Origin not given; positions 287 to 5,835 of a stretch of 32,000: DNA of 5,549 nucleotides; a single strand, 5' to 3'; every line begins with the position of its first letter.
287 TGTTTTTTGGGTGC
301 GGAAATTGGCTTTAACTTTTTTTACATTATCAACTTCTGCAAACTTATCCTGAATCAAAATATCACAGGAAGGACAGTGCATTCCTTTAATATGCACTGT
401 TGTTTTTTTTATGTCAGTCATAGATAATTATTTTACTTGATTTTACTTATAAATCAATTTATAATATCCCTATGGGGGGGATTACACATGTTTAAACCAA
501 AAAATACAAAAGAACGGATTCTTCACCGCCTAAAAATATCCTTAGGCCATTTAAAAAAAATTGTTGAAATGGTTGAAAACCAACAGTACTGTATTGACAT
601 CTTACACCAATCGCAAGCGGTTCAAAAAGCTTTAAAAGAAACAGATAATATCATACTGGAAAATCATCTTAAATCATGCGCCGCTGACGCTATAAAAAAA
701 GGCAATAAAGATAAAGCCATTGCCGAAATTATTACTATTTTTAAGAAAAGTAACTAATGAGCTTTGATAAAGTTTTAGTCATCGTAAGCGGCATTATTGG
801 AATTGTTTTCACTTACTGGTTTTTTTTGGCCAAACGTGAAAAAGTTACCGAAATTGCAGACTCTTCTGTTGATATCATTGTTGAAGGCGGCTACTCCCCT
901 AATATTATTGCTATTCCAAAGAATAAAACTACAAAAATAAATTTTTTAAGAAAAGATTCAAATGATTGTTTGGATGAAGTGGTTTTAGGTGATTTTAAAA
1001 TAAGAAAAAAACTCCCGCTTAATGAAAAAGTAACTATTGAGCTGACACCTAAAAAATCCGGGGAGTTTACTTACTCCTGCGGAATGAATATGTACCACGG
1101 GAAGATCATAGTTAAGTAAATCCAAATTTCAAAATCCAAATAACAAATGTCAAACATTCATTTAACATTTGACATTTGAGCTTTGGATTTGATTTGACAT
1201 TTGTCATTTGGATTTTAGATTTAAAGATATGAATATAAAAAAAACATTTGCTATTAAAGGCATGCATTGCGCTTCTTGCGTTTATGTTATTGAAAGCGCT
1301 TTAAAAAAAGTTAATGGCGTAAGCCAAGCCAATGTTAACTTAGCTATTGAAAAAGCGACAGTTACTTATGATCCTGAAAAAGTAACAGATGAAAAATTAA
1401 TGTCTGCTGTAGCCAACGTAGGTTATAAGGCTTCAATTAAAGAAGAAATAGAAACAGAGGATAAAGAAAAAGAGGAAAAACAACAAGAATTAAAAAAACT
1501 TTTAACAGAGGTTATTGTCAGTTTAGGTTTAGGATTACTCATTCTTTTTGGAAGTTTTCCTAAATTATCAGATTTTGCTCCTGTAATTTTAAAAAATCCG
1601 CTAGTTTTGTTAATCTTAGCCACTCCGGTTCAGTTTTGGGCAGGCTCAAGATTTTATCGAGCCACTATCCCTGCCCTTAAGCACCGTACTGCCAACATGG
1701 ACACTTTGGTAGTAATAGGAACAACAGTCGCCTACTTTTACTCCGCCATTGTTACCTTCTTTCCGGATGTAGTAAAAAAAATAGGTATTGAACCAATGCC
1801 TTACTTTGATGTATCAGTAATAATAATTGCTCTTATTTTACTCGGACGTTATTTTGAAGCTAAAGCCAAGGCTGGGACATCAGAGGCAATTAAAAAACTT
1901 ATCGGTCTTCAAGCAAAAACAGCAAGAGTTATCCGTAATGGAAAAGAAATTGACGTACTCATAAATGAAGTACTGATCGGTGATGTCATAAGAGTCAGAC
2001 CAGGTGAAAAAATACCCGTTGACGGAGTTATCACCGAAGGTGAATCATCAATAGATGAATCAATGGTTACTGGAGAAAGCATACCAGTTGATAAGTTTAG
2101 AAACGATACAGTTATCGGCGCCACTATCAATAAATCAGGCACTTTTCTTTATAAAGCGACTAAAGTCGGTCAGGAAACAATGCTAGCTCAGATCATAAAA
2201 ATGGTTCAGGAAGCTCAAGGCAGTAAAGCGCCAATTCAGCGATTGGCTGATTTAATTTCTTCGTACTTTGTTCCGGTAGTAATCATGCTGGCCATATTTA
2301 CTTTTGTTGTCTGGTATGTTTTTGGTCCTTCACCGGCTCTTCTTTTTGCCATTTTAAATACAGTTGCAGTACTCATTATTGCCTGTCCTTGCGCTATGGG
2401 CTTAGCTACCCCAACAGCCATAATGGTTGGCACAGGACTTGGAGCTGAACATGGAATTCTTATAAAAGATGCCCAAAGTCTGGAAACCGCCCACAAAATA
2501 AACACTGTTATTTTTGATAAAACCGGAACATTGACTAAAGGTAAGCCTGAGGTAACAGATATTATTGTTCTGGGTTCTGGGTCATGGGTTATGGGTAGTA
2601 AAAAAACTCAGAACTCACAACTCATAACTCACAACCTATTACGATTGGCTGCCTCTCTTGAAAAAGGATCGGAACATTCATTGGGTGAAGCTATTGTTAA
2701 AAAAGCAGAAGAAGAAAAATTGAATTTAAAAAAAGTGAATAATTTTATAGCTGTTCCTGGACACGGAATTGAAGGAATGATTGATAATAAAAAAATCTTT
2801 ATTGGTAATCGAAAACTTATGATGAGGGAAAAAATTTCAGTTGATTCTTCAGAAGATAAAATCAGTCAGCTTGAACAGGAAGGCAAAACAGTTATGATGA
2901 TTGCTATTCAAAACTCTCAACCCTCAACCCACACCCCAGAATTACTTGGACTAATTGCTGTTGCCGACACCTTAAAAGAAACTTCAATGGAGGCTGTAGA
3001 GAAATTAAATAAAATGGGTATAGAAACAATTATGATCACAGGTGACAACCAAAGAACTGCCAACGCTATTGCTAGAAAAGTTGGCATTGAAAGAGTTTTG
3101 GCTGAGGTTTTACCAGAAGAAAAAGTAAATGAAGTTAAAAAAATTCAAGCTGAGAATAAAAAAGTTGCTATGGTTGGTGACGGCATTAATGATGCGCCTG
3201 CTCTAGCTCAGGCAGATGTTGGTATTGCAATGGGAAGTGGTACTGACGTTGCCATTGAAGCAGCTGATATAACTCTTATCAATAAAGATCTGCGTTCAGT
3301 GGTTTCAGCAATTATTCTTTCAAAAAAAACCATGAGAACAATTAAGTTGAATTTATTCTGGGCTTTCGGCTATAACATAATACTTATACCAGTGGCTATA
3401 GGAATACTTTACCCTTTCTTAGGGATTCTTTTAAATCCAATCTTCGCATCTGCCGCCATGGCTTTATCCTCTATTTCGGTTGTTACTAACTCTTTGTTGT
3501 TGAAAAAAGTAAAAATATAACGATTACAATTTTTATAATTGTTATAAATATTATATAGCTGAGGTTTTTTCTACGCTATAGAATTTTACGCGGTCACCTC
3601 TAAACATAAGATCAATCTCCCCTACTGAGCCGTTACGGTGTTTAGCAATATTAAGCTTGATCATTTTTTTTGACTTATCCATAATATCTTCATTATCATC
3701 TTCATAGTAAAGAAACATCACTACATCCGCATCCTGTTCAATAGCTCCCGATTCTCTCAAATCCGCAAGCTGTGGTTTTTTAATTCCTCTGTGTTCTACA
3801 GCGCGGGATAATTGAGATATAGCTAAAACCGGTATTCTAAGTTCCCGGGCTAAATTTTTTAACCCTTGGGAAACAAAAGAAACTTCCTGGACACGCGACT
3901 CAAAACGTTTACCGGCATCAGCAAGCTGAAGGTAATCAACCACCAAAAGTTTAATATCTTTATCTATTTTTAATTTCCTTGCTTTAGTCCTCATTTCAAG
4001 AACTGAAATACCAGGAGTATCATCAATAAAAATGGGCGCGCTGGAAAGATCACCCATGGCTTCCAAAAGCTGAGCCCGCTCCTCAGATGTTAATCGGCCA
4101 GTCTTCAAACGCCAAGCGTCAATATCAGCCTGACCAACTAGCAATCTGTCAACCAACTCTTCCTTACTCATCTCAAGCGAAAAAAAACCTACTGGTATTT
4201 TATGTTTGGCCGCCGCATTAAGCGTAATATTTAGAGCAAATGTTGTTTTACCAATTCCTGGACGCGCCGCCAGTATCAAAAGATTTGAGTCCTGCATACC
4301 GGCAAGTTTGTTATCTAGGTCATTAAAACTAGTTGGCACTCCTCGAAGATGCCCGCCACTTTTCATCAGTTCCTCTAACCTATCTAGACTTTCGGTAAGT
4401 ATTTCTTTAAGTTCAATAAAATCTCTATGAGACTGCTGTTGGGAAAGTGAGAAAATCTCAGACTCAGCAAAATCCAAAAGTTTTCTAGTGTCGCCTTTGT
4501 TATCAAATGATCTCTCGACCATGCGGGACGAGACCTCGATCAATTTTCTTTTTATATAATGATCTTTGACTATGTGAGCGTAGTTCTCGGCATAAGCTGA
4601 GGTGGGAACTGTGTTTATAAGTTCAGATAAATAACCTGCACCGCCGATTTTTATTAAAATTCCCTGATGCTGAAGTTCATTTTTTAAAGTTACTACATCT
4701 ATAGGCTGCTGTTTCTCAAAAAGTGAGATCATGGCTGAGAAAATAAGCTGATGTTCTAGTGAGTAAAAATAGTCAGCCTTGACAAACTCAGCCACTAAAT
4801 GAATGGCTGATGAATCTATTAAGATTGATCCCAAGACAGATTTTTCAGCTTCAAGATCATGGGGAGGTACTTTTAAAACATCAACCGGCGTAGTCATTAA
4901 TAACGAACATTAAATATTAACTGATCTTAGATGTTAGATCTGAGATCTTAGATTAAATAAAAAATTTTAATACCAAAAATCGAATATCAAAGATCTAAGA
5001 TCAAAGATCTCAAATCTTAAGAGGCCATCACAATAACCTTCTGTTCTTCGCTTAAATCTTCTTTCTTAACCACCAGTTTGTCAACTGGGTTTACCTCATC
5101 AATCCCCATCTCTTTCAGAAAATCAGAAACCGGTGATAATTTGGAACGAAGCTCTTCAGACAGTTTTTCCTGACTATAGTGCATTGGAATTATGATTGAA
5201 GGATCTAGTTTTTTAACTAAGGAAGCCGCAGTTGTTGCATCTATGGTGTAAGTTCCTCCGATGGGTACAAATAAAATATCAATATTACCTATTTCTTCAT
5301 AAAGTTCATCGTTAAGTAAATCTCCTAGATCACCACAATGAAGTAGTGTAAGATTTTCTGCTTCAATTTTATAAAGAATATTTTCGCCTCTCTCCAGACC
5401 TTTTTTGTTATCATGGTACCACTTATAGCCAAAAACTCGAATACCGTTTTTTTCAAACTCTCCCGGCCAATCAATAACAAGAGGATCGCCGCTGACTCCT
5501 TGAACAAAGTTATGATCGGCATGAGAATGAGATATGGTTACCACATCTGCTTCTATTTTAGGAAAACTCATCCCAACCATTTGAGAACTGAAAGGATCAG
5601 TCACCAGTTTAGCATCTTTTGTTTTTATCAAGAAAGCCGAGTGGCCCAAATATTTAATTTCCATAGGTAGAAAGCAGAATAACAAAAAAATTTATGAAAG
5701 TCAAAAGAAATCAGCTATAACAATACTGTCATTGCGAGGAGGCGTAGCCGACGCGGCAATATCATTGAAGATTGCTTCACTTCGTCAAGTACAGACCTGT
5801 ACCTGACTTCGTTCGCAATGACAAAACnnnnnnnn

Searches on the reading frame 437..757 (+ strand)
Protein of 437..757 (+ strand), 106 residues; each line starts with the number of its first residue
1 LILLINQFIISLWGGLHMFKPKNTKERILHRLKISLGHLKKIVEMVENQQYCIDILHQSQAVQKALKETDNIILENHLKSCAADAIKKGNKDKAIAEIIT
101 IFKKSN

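Call 23: search_protein_families(library=pfam, proteins=[window:437-757:+], max_evalue=0.001)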
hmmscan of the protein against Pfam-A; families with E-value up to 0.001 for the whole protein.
window:437-757:+ (106 aa): 1 family
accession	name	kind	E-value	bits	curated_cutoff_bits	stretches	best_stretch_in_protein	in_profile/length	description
PF02583.22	Trns_repr_metal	-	4e-21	75.6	22.8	1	25-104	2-78/78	Metal-sensitive transcriptional repressor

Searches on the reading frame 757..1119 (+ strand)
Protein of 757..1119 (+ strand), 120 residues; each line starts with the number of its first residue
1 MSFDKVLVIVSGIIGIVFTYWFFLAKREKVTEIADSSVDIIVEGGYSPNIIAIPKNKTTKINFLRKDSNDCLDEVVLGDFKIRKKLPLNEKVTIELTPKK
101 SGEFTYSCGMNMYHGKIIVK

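Call 23: search_protein_families(library=pfam, proteins=[window:757-1119:+], max_evalue=0.001)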
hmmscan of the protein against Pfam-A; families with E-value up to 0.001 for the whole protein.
window:757-1119:+ (120 aa): 1 family
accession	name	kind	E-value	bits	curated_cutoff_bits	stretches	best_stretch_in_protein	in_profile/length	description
PF13473.12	Cupredoxin_1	-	5.7e-22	78.2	27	1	17-119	4-104/104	Cupredoxin-like domain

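Call 93: find_encoding_contigs(protein=window:757-1119:+, flank=10000, max_places=3)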
Protein window:757-1119:+ (120 aa): 9 contigs read that carry it; 3 places shown.
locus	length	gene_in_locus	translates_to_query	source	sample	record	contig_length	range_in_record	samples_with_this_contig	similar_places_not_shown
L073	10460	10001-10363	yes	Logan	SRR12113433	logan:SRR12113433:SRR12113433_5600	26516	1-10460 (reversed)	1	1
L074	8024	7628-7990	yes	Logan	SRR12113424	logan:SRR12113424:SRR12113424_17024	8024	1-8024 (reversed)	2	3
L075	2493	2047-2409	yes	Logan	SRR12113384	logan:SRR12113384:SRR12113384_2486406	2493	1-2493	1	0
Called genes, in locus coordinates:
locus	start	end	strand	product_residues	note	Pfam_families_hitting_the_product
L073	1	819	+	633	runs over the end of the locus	PF01180:DHO_dh, PF01207:Dus (faint), PF24390:PRTase-CE (faint)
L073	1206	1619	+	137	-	-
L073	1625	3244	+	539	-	PF00764:Arginosuc_synth, PF20979:Arginosuc_syn_C, PF02142:MGS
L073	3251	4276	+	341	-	PF01979:Amidohydro_1, PF07969:Amidohydro_3 (weak)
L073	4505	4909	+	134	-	-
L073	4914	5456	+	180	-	-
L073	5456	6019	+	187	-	PF01569:PAP2, PF14378:PAP2_3 (weak)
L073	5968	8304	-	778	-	-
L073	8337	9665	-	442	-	PF00403:HMA (weak), PF02683:DsbD_TM, PF13386:DsbD_2, PF13473:Cupredoxin_1 (faint)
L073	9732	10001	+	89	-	PF02583:Trns_repr_metal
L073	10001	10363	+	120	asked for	PF13473:Cupredoxin_1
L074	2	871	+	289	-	?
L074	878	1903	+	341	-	PF01979:Amidohydro_1, PF07969:Amidohydro_3 (weak)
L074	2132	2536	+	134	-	-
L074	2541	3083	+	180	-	-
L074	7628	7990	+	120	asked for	PF13473:Cupredoxin_1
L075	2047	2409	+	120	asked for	PF13473:Cupredoxin_1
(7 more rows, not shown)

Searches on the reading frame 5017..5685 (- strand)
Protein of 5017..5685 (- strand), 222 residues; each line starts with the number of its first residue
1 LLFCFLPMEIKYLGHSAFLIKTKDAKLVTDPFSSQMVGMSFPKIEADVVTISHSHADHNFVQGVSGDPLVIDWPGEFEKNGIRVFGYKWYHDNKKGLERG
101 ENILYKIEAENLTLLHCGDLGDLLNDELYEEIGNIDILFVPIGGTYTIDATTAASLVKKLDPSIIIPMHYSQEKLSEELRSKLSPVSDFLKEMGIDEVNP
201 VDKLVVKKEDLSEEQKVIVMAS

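Call 23: search_protein_families(library=pfam, proteins=[window:5017-5685:-], max_evalue=0.001)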
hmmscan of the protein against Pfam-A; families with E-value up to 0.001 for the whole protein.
window:5017-5685:- (222 aa): 3 families
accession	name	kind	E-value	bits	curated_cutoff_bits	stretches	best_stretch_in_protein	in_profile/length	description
PF13483.12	Lactamase_B_3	-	2.5e-49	167.8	24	1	9-169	1-160/160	Beta-lactamase superfamily domain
PF12706.13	Lactamase_B_2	-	3.8e-10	40.1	27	1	71-170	90-200/200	Beta-lactamase superfamily domain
PF00753.33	Lactamase_B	-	0.00035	21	22.7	0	14-58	5-56/196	Metallo-beta-lactamase superfamily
